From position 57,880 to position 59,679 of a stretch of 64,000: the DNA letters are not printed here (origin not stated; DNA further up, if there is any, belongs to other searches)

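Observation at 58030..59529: Secreted tandem SagB-type nitroreductase-like protein with a T9SS-type sorting domain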

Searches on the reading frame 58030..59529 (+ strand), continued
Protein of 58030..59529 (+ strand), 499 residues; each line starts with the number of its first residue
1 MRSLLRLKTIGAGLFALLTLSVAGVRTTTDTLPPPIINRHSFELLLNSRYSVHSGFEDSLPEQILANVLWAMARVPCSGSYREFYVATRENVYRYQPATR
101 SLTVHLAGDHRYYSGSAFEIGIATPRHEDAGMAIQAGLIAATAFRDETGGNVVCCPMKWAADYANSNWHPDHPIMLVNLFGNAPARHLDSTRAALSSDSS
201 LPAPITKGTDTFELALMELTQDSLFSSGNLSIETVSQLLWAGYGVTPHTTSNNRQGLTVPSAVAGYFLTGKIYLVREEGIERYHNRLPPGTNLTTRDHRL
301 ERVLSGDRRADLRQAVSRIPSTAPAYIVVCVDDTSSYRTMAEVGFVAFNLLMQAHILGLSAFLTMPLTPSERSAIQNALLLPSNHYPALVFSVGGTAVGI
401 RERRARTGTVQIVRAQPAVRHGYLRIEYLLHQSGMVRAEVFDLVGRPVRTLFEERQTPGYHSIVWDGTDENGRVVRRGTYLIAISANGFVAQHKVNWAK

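Call 14: predict_structure(alignment_id=A1)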
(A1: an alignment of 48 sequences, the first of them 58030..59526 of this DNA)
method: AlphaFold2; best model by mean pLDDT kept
length: 499 residues; sequences in the alignment: 48
mean_pLDDT: 90.4   pTM: 0.89
mean pLDDT of the five models: 90.4, 88.7, 88.1, 86.6, 85.6
residues with pLDDT >= 90: 387; 70-90: 69; 50-70: 36; < 50: 7
segments of 3 or more residues with pLDDT < 50: 1-3, 23-26
pLDDT, mean of each block of 10 residues (from residue 1): 53 59 57 95 91 84 97 94 97 97 97 95 97 97 84 92 98 97 89 93 92 93 91 98 89 82 86 97 85 82 96 96 96 94 97 95 97 98 97 84 61 94 94 94 95 95 96 95 94 94
secondary structure, 60 per line:
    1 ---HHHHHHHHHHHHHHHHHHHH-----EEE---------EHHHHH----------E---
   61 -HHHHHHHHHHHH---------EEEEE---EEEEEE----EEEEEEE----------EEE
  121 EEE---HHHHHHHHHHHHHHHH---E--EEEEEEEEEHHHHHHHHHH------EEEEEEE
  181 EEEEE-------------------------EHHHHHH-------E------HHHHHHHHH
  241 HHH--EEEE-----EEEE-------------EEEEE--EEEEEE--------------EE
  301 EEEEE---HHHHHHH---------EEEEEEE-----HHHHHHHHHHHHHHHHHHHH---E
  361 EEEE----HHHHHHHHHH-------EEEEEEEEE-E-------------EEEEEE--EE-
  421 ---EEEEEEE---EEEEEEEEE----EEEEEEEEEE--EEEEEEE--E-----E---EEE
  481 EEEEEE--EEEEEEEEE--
elements in order: H4-23 E29-31 H42-46 H62-73 E83-87 E91-96 E101-107 E118-123 H127-142 E149-157 H158-167 E174-185 H212-217 H232-243 E246-249 E255-258 E272-276 E279-284 E299-305 H309-315 E325-331 H337-356 E360-364 H369-378 E386-394 E410-415 E424-430 E434-442 E447-456 E459-465 E478-486 E489-497

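Call 16: fold_search(model_id=the predicted structure, library=pdb)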
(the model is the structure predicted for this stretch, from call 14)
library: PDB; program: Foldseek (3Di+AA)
matches with E <= 10: 1780; with E <= 0.001: 144
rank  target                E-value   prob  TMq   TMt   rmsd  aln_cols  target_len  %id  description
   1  3eo7                  1.2e-12  1.00  0.49  0.50  10.1       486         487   14  Crystal structure of a putative nitroreductase (ava_2154) from anabaena variabilis atcc 29413 at 1.80 A resolution (released 2008-10-28)
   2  8cqs_B                1.7e-10  1.00  0.31  0.75   3.9       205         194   21  Flavin mononucleotide-dependent nitroreductase B.thetaiotaomicron (BT_0217) (released 2024-03-27)
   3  3hoi                  2.5e-10  1.00  0.31  0.75   4.0       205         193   22  Crystal structure of FMN-dependent nitroreductase BF3017 from Bacteroides fragilis NCTC 9343 (YP_212631.1) from Bacteroi (released 2009-06-23)
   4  8cqs_A                4.2e-10  1.00  0.31  0.75   4.0       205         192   21  Flavin mononucleotide-dependent nitroreductase B.thetaiotaomicron (BT_0217) (released 2024-03-27)
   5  3hj9_A                2.4e-08  1.00  0.31  0.68   6.4       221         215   20  Crystal structure of a putative nitroreductase (reut_a1228) from ralstonia eutropha jmp134 at 2.00 A resolution (released 2009-06-16)
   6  3hj9_B                5.7e-08  1.00  0.30  0.66  11.6       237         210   18  Crystal structure of a putative nitroreductase (reut_a1228) from ralstonia eutropha jmp134 at 2.00 A resolution (released 2009-06-16)
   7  9exv_B                7.0e-07  1.00  0.26  0.71   6.6       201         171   16  Broad substrate scope C-C oxidation in cyclodipeptides catalysed by a flavin-dependent filament (released 2025-02-05)
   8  6grh_C                2.3e-06  1.00  0.26  0.46   5.7       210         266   20  E. coli Microcin synthetase McbBCD complex with truncated pro-MccB17 bound (released 2019-01-30)
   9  2ymv                  3.2e-06  1.00  0.34  0.50  14.1       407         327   12  Structure of Reduced M Smegmatis 5246, a homologue of M.Tuberculosis Acg (released 2012-11-21)
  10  9exv_A                3.6e-06  1.00  0.25  0.68   6.9       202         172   17  Broad substrate scope C-C oxidation in cyclodipeptides catalysed by a flavin-dependent filament (released 2025-02-05)
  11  3kwk                  4.1e-06  1.00  0.24  0.66   7.0       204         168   16  Crystal structure of Putative NADH dehydrogenase/NAD(P)H nitroreductase (NP_809094.1) from BACTEROIDES THETAIOTAOMICRON  (released 2009-12-15)
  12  8uc3_A                4.3e-06  1.00  0.23  0.59   7.8       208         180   19  Cryo-EM structure of the AlbAB cyclodipeptide oxidase enzyme filament (released 2024-05-15)
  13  3e10_B                5.8e-06  1.00  0.23  0.65   4.8       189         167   16  Crystal structure of Putative NADH Oxidase (NP_348178.1) from CLOSTRIDIUM ACETOBUTYLICUM at 1.40 A resolution (released 2008-08-12)
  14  3m5k_A                6.1e-06  1.00  0.25  0.70   6.7       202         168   14  Crystal structure of Putative NADH dehydrogenase/NAD(P)H nitroreductase (BDI_1728) from Parabacteroides distasonis ATC (released 2010-05-05)
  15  6gos_C                8.2e-06  1.00  0.26  0.45   5.6       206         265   20  E. coli Microcin synthetase McbBCD complex with pro-MccB17 bound (released 2019-01-30)
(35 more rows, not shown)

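Call 18: search_solved_structures(query=A1, max_evalue=1, show_alignments=4)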
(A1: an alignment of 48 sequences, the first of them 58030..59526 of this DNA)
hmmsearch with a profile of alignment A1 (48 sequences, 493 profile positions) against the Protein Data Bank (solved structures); distinct sequences matched with E-value up to 1: 14.
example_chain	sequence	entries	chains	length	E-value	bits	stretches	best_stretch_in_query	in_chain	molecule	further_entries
7eh9_A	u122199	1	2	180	2e-07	33.1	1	428-483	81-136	Basal-body rod modification protein FlgD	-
7bhq_A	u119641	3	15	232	3.1e-07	32.5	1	428-483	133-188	Basal-body rod modification protein FlgD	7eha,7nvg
3hj9_A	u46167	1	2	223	3.1e-07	32.5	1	71-118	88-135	Oxidoreductase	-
3hoi_A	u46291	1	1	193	1.6e-06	30.1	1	196-389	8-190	FMN-dependent nitroreductase BF3017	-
3c12_A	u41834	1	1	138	3.7e-06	29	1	426-485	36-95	Flagellar protein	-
8cqs_A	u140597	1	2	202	5.8e-06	28.3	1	195-389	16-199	Nitroreductase-like protein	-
3osv_A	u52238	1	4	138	2.5e-05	26.3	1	427-477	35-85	Flagellar basal-body rod modification protein FlgD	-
3kwk_A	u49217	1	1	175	0.00076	21.3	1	291-400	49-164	Putative NADH dehydrogenase/NAD(P)H nitroreductase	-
3m5k_A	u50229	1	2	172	0.0011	20.8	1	289-407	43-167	Putative NADH dehydrogenase/NAD(P)H nitroreductase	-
4zzf_A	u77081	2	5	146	0.0058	18.4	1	446-479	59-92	Flagellar basal body rod modification protein | Basal-body rod modification protein FlgD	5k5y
4zzk_A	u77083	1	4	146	0.0058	18.4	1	446-479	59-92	Basal-body rod modification protein FlgD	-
6za2_A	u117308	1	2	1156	0.081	14.6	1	430-482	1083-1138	Por secretion system protein porU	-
4eo3_A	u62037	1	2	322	0.24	13.1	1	334-401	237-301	Bacterioferritin comigratory protein/NADH dehydrogenase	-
8uc3_A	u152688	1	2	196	0.47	12.1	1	338-403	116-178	Albonoursin synthase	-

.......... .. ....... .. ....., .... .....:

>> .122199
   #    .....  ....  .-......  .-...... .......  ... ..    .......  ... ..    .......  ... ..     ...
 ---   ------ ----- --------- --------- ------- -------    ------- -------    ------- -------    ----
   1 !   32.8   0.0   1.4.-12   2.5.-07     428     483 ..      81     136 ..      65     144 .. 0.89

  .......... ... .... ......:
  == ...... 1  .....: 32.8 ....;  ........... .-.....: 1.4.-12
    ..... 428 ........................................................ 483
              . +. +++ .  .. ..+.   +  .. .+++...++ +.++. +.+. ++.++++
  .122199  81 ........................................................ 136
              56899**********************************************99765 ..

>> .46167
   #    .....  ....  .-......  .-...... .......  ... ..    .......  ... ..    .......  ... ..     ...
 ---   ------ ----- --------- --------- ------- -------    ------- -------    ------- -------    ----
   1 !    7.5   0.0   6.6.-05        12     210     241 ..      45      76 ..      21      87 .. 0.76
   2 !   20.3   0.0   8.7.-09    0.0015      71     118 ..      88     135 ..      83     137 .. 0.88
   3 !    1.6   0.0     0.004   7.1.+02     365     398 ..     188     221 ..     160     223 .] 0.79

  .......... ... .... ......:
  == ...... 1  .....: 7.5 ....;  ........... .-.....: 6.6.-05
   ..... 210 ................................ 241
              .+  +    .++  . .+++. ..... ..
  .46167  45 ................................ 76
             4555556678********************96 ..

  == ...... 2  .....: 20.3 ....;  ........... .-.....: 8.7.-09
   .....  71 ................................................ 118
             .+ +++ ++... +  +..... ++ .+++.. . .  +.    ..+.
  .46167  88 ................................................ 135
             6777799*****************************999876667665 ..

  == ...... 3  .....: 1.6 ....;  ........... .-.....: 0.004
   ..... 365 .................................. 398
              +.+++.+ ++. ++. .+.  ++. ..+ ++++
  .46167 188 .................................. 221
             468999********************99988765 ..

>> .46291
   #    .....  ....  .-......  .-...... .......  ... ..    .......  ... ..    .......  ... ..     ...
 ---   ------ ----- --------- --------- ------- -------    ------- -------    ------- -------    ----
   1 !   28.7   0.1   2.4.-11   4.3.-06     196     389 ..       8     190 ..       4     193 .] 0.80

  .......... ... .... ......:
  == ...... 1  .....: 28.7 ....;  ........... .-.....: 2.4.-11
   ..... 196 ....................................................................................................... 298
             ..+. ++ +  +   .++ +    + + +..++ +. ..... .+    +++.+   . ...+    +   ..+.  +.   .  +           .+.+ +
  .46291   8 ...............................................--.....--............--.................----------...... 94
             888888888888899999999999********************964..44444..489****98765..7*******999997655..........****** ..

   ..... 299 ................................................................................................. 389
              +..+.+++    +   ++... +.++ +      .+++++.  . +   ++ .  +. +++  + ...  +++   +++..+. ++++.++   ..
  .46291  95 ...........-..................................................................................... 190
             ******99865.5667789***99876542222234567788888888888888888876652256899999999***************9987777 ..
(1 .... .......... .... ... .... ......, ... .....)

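Call 42: find_encoding_contigs(protein=P0114, flank=6000, max_places=1)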
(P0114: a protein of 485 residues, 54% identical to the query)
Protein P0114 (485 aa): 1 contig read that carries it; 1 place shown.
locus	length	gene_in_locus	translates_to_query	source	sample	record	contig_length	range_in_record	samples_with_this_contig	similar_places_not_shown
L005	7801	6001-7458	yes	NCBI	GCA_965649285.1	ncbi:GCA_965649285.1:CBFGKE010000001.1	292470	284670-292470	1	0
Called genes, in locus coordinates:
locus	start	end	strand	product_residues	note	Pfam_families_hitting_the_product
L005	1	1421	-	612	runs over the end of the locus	PF13230:GATase_4 (faint), PF13522:GATase_6, PF13537:GATase_7, PF01380:SIS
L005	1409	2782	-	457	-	PF02878:PGM_PMM_I, PF02879:PGM_PMM_II, PF02880:PGM_PMM_III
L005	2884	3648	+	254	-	-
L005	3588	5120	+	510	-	-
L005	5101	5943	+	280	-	PF02811:PHP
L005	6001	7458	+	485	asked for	PF00881:Nitroreductase (weak)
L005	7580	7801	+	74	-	?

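Call 43: find_encoding_contigs(protein=P0108, flank=6000, max_places=1)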
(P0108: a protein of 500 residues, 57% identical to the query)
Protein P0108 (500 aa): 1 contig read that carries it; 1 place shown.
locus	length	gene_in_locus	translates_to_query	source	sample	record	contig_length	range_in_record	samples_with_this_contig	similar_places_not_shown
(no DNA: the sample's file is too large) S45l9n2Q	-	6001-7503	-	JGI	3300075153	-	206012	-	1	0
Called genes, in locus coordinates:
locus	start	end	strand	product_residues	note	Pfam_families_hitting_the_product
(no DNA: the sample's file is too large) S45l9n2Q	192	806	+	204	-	PF03351:DOMON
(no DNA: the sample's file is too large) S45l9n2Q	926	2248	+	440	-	PF13623:SurA_N_2 (weak), PF13624:SurA_N_3 (weak), PF13145:Rotamase_2 (faint), PF00639:Rotamase (weak)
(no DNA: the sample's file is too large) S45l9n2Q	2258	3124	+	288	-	PF13145:Rotamase_2, PF13616:Rotamase_3 (weak), PF00639:Rotamase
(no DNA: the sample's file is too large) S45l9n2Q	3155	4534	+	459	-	PF13624:SurA_N_3, PF09312:SurA_N (weak), PF13145:Rotamase_2, PF13616:Rotamase_3, PF00639:Rotamase, PF13616:Rotamase_3, PF00639:Rotamase, PF13145:Rotamase_2 (weak), +1 more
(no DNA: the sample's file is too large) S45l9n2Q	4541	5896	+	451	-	-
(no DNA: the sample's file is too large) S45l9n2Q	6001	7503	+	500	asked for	PF00881:Nitroreductase (faint), PF13860:FlgD_ig (weak)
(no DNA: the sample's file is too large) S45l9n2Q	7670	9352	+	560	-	PF00512:HisKA, PF02518:HATPase_c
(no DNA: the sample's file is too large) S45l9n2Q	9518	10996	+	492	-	PF00072:Response_reg, PF00989:PAS, PF08448:PAS_4, PF13188:PAS_8 (weak), PF08447:PAS_3, PF13426:PAS_9, PF00512:HisKA, PF02518:HATPase_c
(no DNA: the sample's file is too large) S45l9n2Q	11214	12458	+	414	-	-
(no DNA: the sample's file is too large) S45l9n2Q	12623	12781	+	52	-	-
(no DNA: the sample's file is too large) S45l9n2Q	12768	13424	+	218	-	-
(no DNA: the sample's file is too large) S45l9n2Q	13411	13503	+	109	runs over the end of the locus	PF13601:HTH_34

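Call 44: find_encoding_contigs(protein=P0057, flank=6000, max_places=1)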
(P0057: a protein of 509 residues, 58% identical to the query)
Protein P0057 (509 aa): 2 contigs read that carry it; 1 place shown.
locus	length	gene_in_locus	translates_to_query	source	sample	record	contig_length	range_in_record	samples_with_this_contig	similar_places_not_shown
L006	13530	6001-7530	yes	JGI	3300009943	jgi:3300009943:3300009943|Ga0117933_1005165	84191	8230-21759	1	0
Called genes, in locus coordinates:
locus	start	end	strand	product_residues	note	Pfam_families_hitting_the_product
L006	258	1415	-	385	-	PF00155:Aminotran_1_2, PF01041:DegT_DnrJ_EryC1, PF01212:Beta_elim_lyase (weak), PF01053:Cys_Met_Meta_PP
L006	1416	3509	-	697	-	PF00456:Transketolase_N, PF13292:DXP_synthase_N, PF02775:TPP_enzyme_C (faint), PF02779:Transket_pyr, PF02780:Transketolase_C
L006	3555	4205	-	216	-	PF00923:TAL_FSA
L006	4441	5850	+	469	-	PF22842:Pel9A-like_beta_helix (weak), PF13229:Beta_helix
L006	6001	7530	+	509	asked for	PF00881:Nitroreductase (weak), PF13860:FlgD_ig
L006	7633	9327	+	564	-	-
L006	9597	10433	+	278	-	PF00037:Fer4, PF12797:Fer4_2 (weak), PF12837:Fer4_6, PF12838:Fer4_7 (faint), PF13237:Fer4_10, PF14697:Fer4_21 (weak), PF13187:Fer4_9, PF27217:AF_0155, +1 more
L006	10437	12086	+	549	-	PF03063:Prismane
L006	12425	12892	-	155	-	PF12675:DUF3795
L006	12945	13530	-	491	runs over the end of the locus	PF09825:BPL_N (weak)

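Call 48: search_protein_families(library=pfam, alignment_id=A1, max_evalue=0.01)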
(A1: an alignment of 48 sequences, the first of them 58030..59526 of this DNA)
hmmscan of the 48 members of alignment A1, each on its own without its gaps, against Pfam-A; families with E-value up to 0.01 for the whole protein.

A. member 1, window:58030-59526:+ (499 aa): 2 families
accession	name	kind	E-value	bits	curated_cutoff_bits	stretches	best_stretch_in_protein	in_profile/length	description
PF13860.13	FlgD_ig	-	3.5e-08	33.7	27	1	428-487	17-76/79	FlgD Ig-like domain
PF00881.29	Nitroreductase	-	9.4e-06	26.4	23.5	0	232-394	17-166/167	Nitroreductase family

B. families by the number of members that match (of 48 scanned): 6 families
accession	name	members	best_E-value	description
PF13860.13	FlgD_ig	48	1.4e-10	FlgD Ig-like domain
PF00881.29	Nitroreductase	47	8.3e-12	Nitroreductase family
PF13585.12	CHU_C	3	5.9e-06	CHU_C Type IX secretion signal domain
PF10029.15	DUF2271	3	0.0034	Predicted periplasmic protein (DUF2271)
PF14512.11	TM1586_NiRdase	1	0.0033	Putative TM nitroreductase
PF18962.6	Por_Secre_tail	1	0.0053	Secretion system C-terminal sorting domain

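Call 49: search_protein_families(library=ncbifam, alignment_id=A1, max_evalue=0.01)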
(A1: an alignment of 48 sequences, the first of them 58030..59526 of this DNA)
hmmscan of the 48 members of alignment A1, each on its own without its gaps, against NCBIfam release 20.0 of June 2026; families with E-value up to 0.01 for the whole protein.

A. member 1, window:58030-59526:+ (499 aa): 4 families
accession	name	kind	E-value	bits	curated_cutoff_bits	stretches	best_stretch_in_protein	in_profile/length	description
NF005176.1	PRK06655.1-1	equivalog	2.2e-07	31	230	1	432-487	95-150/197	flagellar hook assembly protein FlgD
NF009276.0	PRK12633.1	equivalog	0.00047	19.9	383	1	435-488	130-183/234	flagellar basal body rod modification protein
NF009277.0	PRK12634.1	equivalog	0.00066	19.8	333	1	433-485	121-173/221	flagellar basal body rod modification protein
TIGR03605.1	antibiot_sagB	domain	0.0015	18.1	78.4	0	232-360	2-140/173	SagB family peptide dehydrogenase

B. families by the number of members that match (of 48 scanned): 10 families
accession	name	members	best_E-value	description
NF005176.1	PRK06655.1-1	48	1.3e-08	flagellar hook assembly protein FlgD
NF009276.0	PRK12633.1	41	5.6e-07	flagellar basal body rod modification protein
NF009277.0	PRK12634.1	39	1.6e-06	flagellar basal body rod modification protein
TIGR04183.1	Por_Secre_tail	36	4.2e-07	T9SS type A sorting domain-containing protein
TIGR03605.1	antibiot_sagB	19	1.2e-06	SagB family peptide dehydrogenase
NF033707.1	T9SS_sortase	16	2.7e-06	type IX secretion system sortase PorU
NF009452.0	PRK12812.1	8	3.7e-05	flagellar basal body rod modification protein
NF004496.1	PRK05842.1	2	0.0031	flagellar hook assembly protein FlgD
NF009453.0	PRK12813.1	1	0.0028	flagellar basal body rod modification protein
NF008731.0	PRK11752.1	1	0.0066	glutathione-dependent disulfide-bond oxidoreductase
